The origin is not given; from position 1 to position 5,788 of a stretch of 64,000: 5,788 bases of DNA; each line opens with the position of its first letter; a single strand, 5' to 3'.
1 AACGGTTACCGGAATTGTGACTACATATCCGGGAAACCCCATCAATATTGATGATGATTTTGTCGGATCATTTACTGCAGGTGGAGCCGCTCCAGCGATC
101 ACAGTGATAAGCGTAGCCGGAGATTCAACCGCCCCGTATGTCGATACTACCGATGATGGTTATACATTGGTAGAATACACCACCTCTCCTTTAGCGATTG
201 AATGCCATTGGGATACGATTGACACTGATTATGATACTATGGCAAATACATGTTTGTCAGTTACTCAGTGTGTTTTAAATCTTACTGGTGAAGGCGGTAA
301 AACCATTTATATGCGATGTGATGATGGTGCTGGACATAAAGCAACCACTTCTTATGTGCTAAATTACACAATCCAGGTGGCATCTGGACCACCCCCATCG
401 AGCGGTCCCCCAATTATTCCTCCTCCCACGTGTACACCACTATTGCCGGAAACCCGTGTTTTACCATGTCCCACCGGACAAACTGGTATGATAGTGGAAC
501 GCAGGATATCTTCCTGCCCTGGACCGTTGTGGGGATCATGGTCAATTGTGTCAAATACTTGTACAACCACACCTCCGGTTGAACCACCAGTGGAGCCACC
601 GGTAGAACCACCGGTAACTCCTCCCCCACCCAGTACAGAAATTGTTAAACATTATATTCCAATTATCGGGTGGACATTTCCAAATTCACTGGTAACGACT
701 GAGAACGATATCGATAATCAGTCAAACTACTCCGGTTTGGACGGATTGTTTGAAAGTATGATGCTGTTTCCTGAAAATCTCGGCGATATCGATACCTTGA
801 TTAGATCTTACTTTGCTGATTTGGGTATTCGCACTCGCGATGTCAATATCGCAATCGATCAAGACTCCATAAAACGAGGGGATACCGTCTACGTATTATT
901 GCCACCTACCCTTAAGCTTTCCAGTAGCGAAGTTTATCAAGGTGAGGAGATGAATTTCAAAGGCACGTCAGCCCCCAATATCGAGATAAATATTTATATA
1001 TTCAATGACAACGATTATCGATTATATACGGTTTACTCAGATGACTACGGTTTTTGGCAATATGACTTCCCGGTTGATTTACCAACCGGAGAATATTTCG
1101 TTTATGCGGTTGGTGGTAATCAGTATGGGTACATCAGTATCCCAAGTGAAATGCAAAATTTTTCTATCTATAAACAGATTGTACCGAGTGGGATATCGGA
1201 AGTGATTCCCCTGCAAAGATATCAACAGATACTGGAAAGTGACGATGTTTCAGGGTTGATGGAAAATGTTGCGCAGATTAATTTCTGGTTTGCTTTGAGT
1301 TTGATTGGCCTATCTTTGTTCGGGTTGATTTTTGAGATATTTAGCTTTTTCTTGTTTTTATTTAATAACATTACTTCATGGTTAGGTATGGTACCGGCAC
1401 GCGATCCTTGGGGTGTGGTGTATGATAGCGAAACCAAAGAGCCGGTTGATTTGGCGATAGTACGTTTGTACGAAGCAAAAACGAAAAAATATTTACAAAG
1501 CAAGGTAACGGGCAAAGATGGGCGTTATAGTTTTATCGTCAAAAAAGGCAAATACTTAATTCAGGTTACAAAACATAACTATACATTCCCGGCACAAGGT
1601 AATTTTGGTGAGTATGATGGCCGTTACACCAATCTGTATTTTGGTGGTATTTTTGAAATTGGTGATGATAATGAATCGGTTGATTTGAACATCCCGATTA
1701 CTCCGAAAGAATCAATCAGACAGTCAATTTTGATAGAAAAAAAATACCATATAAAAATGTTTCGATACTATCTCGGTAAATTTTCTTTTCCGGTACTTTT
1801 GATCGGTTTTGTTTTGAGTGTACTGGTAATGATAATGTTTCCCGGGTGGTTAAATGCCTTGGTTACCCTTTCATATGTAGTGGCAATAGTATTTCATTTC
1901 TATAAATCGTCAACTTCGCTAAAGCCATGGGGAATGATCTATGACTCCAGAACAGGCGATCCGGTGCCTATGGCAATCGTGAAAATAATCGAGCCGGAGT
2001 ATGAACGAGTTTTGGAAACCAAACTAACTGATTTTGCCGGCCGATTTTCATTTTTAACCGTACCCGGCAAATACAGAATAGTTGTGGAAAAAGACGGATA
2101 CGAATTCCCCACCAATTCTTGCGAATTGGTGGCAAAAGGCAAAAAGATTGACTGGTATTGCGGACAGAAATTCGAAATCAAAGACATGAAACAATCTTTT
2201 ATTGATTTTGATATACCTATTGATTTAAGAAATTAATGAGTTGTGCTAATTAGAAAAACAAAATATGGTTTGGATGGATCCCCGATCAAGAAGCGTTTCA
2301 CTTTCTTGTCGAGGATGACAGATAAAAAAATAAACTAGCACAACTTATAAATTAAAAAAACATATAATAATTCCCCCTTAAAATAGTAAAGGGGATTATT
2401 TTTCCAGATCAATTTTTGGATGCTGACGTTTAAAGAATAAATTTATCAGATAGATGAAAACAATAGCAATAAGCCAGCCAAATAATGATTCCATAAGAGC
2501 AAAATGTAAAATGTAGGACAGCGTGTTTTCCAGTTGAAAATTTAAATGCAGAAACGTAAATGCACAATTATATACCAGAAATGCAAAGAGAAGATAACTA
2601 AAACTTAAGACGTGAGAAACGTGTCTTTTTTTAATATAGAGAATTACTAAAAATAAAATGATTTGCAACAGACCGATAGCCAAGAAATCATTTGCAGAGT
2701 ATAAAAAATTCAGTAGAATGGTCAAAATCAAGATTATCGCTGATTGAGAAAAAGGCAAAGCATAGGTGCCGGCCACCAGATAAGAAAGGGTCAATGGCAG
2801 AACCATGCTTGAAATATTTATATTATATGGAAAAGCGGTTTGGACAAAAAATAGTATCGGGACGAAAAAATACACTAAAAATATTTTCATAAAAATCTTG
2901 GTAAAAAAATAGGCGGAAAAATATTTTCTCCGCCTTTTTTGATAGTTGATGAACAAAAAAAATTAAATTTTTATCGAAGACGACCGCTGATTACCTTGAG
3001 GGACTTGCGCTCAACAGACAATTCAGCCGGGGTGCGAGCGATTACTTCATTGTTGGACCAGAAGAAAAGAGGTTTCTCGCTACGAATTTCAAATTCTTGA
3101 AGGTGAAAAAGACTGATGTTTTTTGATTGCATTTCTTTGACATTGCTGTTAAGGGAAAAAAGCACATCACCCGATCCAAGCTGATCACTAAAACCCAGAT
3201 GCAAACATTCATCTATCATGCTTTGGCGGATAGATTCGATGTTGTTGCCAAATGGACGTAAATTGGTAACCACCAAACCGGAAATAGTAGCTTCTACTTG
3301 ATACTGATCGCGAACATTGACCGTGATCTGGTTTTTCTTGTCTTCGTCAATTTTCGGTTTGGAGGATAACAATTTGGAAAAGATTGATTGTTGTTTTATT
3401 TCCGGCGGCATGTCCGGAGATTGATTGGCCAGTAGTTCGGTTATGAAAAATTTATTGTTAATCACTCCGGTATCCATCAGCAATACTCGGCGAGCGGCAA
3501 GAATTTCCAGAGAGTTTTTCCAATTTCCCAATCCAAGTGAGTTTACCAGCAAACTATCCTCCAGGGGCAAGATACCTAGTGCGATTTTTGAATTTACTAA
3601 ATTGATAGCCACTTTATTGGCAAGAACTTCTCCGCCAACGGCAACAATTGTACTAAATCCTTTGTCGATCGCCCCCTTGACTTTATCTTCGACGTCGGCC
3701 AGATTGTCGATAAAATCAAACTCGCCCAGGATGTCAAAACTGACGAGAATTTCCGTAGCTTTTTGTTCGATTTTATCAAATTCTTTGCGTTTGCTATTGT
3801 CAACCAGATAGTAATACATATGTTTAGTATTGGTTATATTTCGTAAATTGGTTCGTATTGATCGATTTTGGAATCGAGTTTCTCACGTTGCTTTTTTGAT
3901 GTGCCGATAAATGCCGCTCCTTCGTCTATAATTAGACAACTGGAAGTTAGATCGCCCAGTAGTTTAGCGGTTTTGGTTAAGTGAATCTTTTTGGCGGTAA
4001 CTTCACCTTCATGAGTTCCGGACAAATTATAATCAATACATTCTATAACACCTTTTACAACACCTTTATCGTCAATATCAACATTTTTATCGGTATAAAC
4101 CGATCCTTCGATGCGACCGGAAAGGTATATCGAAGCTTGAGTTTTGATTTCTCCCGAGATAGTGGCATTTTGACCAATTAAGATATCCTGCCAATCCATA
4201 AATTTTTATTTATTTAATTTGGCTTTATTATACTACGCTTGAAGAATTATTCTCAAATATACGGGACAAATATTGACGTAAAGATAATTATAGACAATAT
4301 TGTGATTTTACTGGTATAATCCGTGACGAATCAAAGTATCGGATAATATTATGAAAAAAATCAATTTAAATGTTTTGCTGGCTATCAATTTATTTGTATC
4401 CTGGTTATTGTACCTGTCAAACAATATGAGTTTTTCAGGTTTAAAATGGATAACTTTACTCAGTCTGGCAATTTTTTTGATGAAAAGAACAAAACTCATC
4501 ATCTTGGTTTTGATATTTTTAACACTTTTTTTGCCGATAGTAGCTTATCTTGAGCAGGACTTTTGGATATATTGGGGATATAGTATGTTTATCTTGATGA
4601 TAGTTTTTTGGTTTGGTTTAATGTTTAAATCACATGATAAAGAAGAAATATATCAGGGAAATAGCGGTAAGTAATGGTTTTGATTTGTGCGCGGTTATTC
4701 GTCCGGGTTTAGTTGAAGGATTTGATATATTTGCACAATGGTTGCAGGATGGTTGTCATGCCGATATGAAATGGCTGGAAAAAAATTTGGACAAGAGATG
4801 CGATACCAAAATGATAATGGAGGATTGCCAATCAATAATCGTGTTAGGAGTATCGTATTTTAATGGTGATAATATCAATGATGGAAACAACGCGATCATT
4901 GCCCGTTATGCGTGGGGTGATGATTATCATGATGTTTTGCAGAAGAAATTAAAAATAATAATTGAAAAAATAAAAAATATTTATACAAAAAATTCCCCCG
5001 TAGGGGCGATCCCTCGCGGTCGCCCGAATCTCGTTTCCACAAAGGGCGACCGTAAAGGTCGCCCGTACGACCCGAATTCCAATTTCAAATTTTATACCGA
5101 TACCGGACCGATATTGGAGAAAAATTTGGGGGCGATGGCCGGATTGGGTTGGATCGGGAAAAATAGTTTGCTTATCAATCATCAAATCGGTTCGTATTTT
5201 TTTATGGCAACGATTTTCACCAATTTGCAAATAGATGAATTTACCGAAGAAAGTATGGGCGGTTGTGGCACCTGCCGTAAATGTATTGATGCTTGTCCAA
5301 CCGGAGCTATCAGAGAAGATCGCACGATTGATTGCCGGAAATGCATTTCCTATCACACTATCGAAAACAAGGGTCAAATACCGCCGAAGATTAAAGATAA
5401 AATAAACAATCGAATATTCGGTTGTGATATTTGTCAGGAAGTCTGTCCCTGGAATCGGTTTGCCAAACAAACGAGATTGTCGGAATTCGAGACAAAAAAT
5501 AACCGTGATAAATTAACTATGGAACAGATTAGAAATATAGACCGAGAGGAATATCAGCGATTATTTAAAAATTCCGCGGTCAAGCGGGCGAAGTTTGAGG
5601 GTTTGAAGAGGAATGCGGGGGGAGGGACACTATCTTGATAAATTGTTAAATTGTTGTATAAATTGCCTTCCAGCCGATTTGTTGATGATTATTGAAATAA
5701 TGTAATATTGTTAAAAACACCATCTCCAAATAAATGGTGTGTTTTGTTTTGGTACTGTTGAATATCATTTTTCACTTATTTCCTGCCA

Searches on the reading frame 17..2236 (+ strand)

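Call 45: search_protein_families(library=pfam, proteins=[window:17-2236:+], max_evalue=0.00001)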
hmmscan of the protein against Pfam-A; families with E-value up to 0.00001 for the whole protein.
window:17-2236:+ (739 aa): 3 families
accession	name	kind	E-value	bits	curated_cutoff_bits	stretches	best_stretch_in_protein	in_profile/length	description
PF13620.12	CarboxypepD_reg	-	1.3e-14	54.7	32.3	1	639-697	4-61/82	Carboxypeptidase regulatory-like domain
PF13715.12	CarbopepD_reg_2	-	3.5e-08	33.8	32.2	0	466-522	3-55/88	CarboxypepD_reg-like domain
PF17210.9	SdrD_B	-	3.3e-06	27.7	29.7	0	473-529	20-76/112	SdrD B-like domain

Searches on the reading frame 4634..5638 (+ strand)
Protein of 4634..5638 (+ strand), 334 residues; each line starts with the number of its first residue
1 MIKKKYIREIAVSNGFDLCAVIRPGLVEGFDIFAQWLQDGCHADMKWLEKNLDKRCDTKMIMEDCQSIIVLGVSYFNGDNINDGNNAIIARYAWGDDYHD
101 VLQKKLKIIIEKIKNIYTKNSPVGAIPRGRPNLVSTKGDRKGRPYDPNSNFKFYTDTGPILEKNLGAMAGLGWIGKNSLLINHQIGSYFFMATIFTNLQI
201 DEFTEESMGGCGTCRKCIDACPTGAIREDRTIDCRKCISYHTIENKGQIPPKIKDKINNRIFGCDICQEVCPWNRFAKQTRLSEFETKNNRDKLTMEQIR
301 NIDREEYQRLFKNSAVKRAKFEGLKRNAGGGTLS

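Call 45: search_protein_families(library=pfam, proteins=[window:4634-5638:+], max_evalue=0.00001)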
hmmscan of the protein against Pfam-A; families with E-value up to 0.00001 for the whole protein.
window:4634-5638:+ (334 aa): 2 families
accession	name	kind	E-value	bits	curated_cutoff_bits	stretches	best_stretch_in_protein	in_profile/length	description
PF13484.11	Fer4_16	-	1.2e-21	77.7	30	1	211-274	2-66/66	4Fe-4S double cluster binding domain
PF08331.15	QueG_DUF1730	-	4.5e-16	59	25.1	1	55-117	1-66/77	Epoxyqueuosine reductase QueG, DUF1730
